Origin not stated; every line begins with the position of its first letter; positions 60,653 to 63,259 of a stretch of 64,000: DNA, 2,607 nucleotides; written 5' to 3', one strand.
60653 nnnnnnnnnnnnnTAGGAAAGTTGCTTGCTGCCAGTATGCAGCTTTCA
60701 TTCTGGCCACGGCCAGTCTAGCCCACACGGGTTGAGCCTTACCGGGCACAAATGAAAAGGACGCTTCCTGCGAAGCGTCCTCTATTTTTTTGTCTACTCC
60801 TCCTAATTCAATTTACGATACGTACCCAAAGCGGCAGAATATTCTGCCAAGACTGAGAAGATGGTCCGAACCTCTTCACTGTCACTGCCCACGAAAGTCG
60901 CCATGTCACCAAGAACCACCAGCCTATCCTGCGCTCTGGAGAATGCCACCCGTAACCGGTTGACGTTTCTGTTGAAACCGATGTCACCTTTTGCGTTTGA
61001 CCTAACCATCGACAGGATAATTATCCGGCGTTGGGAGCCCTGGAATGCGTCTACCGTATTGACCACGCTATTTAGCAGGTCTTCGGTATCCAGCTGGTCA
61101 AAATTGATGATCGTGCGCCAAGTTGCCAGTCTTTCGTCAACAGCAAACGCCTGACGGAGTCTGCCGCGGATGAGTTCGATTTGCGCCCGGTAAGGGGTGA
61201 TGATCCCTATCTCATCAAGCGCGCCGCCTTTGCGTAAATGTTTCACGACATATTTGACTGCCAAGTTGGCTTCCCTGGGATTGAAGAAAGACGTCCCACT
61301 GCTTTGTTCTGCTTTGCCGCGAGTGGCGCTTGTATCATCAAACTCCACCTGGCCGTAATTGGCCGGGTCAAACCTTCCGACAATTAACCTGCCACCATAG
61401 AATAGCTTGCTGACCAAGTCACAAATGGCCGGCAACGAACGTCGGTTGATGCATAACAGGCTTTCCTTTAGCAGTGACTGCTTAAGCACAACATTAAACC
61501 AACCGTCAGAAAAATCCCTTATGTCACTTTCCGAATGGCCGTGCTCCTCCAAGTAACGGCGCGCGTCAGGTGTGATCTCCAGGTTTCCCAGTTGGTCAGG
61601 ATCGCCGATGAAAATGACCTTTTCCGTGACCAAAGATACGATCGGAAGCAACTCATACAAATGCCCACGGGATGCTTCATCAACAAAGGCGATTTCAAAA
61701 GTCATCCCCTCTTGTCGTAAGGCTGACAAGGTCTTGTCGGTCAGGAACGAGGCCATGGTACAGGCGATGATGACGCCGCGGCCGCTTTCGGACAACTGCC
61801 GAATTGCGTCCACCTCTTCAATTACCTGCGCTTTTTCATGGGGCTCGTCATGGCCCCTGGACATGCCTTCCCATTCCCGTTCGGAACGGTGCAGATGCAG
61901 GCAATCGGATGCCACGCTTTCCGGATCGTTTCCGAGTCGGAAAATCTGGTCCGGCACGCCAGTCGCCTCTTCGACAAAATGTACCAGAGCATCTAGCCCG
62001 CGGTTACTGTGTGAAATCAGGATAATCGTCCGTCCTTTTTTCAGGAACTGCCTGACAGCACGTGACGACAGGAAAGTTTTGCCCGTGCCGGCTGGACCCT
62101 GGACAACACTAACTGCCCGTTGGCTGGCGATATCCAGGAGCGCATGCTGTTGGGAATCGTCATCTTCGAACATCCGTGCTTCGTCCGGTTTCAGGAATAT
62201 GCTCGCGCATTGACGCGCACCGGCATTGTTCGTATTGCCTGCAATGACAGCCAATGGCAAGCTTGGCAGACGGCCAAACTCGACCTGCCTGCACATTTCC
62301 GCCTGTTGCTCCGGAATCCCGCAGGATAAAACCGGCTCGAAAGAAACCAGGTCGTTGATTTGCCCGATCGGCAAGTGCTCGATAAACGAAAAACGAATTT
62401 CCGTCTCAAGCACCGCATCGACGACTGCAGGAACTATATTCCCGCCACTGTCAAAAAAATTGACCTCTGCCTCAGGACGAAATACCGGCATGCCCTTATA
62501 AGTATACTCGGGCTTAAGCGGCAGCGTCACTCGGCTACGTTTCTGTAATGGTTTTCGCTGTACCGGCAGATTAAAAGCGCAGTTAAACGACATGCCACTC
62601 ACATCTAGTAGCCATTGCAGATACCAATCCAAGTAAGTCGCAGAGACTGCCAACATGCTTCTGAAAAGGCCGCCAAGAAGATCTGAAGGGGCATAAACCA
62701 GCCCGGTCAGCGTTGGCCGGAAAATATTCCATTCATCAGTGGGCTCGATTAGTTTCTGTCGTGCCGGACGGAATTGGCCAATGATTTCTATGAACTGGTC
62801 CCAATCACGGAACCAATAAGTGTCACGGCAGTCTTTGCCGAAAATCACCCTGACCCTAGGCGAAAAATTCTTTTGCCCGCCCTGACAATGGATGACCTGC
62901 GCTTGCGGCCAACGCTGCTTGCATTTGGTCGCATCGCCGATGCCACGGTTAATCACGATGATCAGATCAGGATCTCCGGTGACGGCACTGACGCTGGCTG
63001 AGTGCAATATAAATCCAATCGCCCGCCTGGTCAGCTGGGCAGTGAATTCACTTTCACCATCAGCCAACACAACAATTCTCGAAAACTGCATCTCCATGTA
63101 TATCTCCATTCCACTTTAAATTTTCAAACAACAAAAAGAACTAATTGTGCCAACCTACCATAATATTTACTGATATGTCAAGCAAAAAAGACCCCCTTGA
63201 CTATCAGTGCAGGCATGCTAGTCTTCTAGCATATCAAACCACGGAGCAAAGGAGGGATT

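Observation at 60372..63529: Orphan Upf1-like SF1 helicase with an unassignable ~330-aa N-terminus, bracketed by two self-contained mini-transcription units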

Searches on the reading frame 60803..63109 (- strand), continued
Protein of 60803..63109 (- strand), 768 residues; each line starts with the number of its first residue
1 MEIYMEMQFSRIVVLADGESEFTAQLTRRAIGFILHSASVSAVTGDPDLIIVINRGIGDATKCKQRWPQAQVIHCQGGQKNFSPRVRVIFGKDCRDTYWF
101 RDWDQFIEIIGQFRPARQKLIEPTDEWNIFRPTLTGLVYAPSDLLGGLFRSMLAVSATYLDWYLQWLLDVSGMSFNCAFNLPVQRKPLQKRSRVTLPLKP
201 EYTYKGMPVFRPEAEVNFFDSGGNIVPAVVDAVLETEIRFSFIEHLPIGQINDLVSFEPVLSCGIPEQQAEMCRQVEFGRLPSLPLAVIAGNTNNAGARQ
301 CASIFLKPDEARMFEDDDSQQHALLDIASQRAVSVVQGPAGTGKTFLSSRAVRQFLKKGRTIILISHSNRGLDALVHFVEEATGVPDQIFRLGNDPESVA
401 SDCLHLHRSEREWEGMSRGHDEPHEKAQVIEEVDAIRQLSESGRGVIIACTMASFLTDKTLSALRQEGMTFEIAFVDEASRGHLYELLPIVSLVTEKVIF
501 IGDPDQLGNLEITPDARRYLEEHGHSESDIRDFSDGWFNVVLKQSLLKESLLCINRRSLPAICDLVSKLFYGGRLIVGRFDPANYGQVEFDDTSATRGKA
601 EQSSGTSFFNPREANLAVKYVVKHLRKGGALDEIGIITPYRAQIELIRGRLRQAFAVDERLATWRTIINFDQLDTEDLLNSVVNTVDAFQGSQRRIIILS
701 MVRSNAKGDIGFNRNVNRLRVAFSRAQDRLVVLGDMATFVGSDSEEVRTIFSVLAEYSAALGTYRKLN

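Call 98: list_cluster_members(proteins=[P0001, P0121, P0126, P0128, P0137, P0143, P0150, P0157, P0160, P0166])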
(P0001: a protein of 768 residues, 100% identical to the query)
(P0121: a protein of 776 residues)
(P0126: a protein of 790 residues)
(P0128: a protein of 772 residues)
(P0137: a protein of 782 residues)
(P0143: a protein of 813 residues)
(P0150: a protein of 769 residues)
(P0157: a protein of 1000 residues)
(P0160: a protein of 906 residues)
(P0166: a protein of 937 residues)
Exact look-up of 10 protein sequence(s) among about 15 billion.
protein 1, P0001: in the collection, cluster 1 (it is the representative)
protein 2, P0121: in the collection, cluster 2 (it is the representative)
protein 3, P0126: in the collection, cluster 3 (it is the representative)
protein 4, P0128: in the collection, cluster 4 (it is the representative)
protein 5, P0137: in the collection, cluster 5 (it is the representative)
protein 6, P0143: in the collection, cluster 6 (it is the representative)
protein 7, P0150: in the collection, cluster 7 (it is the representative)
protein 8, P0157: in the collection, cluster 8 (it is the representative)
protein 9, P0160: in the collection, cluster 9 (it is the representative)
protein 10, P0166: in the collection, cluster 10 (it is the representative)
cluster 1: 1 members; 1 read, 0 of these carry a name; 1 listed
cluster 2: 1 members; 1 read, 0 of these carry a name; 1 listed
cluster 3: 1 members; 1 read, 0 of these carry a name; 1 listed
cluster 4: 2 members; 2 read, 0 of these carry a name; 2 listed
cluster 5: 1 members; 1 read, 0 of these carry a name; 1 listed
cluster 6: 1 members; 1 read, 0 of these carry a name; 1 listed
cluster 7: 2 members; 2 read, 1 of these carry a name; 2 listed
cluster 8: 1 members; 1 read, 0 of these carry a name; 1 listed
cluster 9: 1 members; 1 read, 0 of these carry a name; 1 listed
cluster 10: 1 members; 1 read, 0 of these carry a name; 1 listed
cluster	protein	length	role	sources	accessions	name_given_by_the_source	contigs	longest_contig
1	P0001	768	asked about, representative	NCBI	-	-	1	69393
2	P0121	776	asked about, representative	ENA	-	-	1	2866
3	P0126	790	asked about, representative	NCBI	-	-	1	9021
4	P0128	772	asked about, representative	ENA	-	-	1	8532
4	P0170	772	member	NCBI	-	-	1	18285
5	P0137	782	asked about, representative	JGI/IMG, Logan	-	-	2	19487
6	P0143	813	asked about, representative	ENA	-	-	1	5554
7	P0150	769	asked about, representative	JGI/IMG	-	hypothetical protein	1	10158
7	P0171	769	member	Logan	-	-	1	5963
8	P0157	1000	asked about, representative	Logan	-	-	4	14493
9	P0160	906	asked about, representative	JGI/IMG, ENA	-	-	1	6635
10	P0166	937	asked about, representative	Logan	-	-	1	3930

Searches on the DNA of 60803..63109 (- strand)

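Call 21: search_rna_families(sources=[L002, L003, L005], threshold=evalue, max_evalue=0.5)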
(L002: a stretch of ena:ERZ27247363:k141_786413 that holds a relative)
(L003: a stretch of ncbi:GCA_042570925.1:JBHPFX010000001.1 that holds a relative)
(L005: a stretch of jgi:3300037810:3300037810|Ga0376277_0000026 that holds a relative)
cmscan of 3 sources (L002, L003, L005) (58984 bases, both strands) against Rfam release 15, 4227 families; matches with E-value up to 0.5: 10.
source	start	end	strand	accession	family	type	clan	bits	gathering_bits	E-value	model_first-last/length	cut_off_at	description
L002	20681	20752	+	RF00005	tRNA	Gene; tRNA;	CL00001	76.1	29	5.9e-15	1-71/71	no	tRNA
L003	15300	15371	+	RF00005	tRNA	Gene; tRNA;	CL00001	75.1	29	1.1e-14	1-71/71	no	tRNA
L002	12970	13057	+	RF00005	tRNA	Gene; tRNA;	CL00001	58.3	29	4.9e-10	1-71/71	no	tRNA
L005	11542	11630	+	RF00005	tRNA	Gene; tRNA;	CL00001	57.2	29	9.4e-10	1-71/71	no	tRNA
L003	10934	11020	+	RF00005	tRNA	Gene; tRNA;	CL00001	56.4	29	1.6e-09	1-71/71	no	tRNA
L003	10928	11044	+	RF02223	sX4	Gene; sRNA;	-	32.9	70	0.0038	1-167/167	no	Proteobacterial sRNA sX4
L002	20681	20753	-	RF04354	Plastid-ycf2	Cis-reg;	-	29.5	65.7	0.044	1-75/75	no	Plastid-ycf2 5UTR RNA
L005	11668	11768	+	RF02837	anti-hemB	Gene; sRNA;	-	27.6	49.5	0.022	1-81/81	no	Burkholderia RNA 7 (anti-hemB)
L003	10953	11020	-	RF04351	Plastid-psbl-rps4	Cis-reg;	-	27.3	68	0.15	1-53/53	no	Plastid-psbl-rps4 3UTR RNA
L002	12955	13130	+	RF02223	sX4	Gene; sRNA;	-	26.6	70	0.13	1-167/167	no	Proteobacterial sRNA sX4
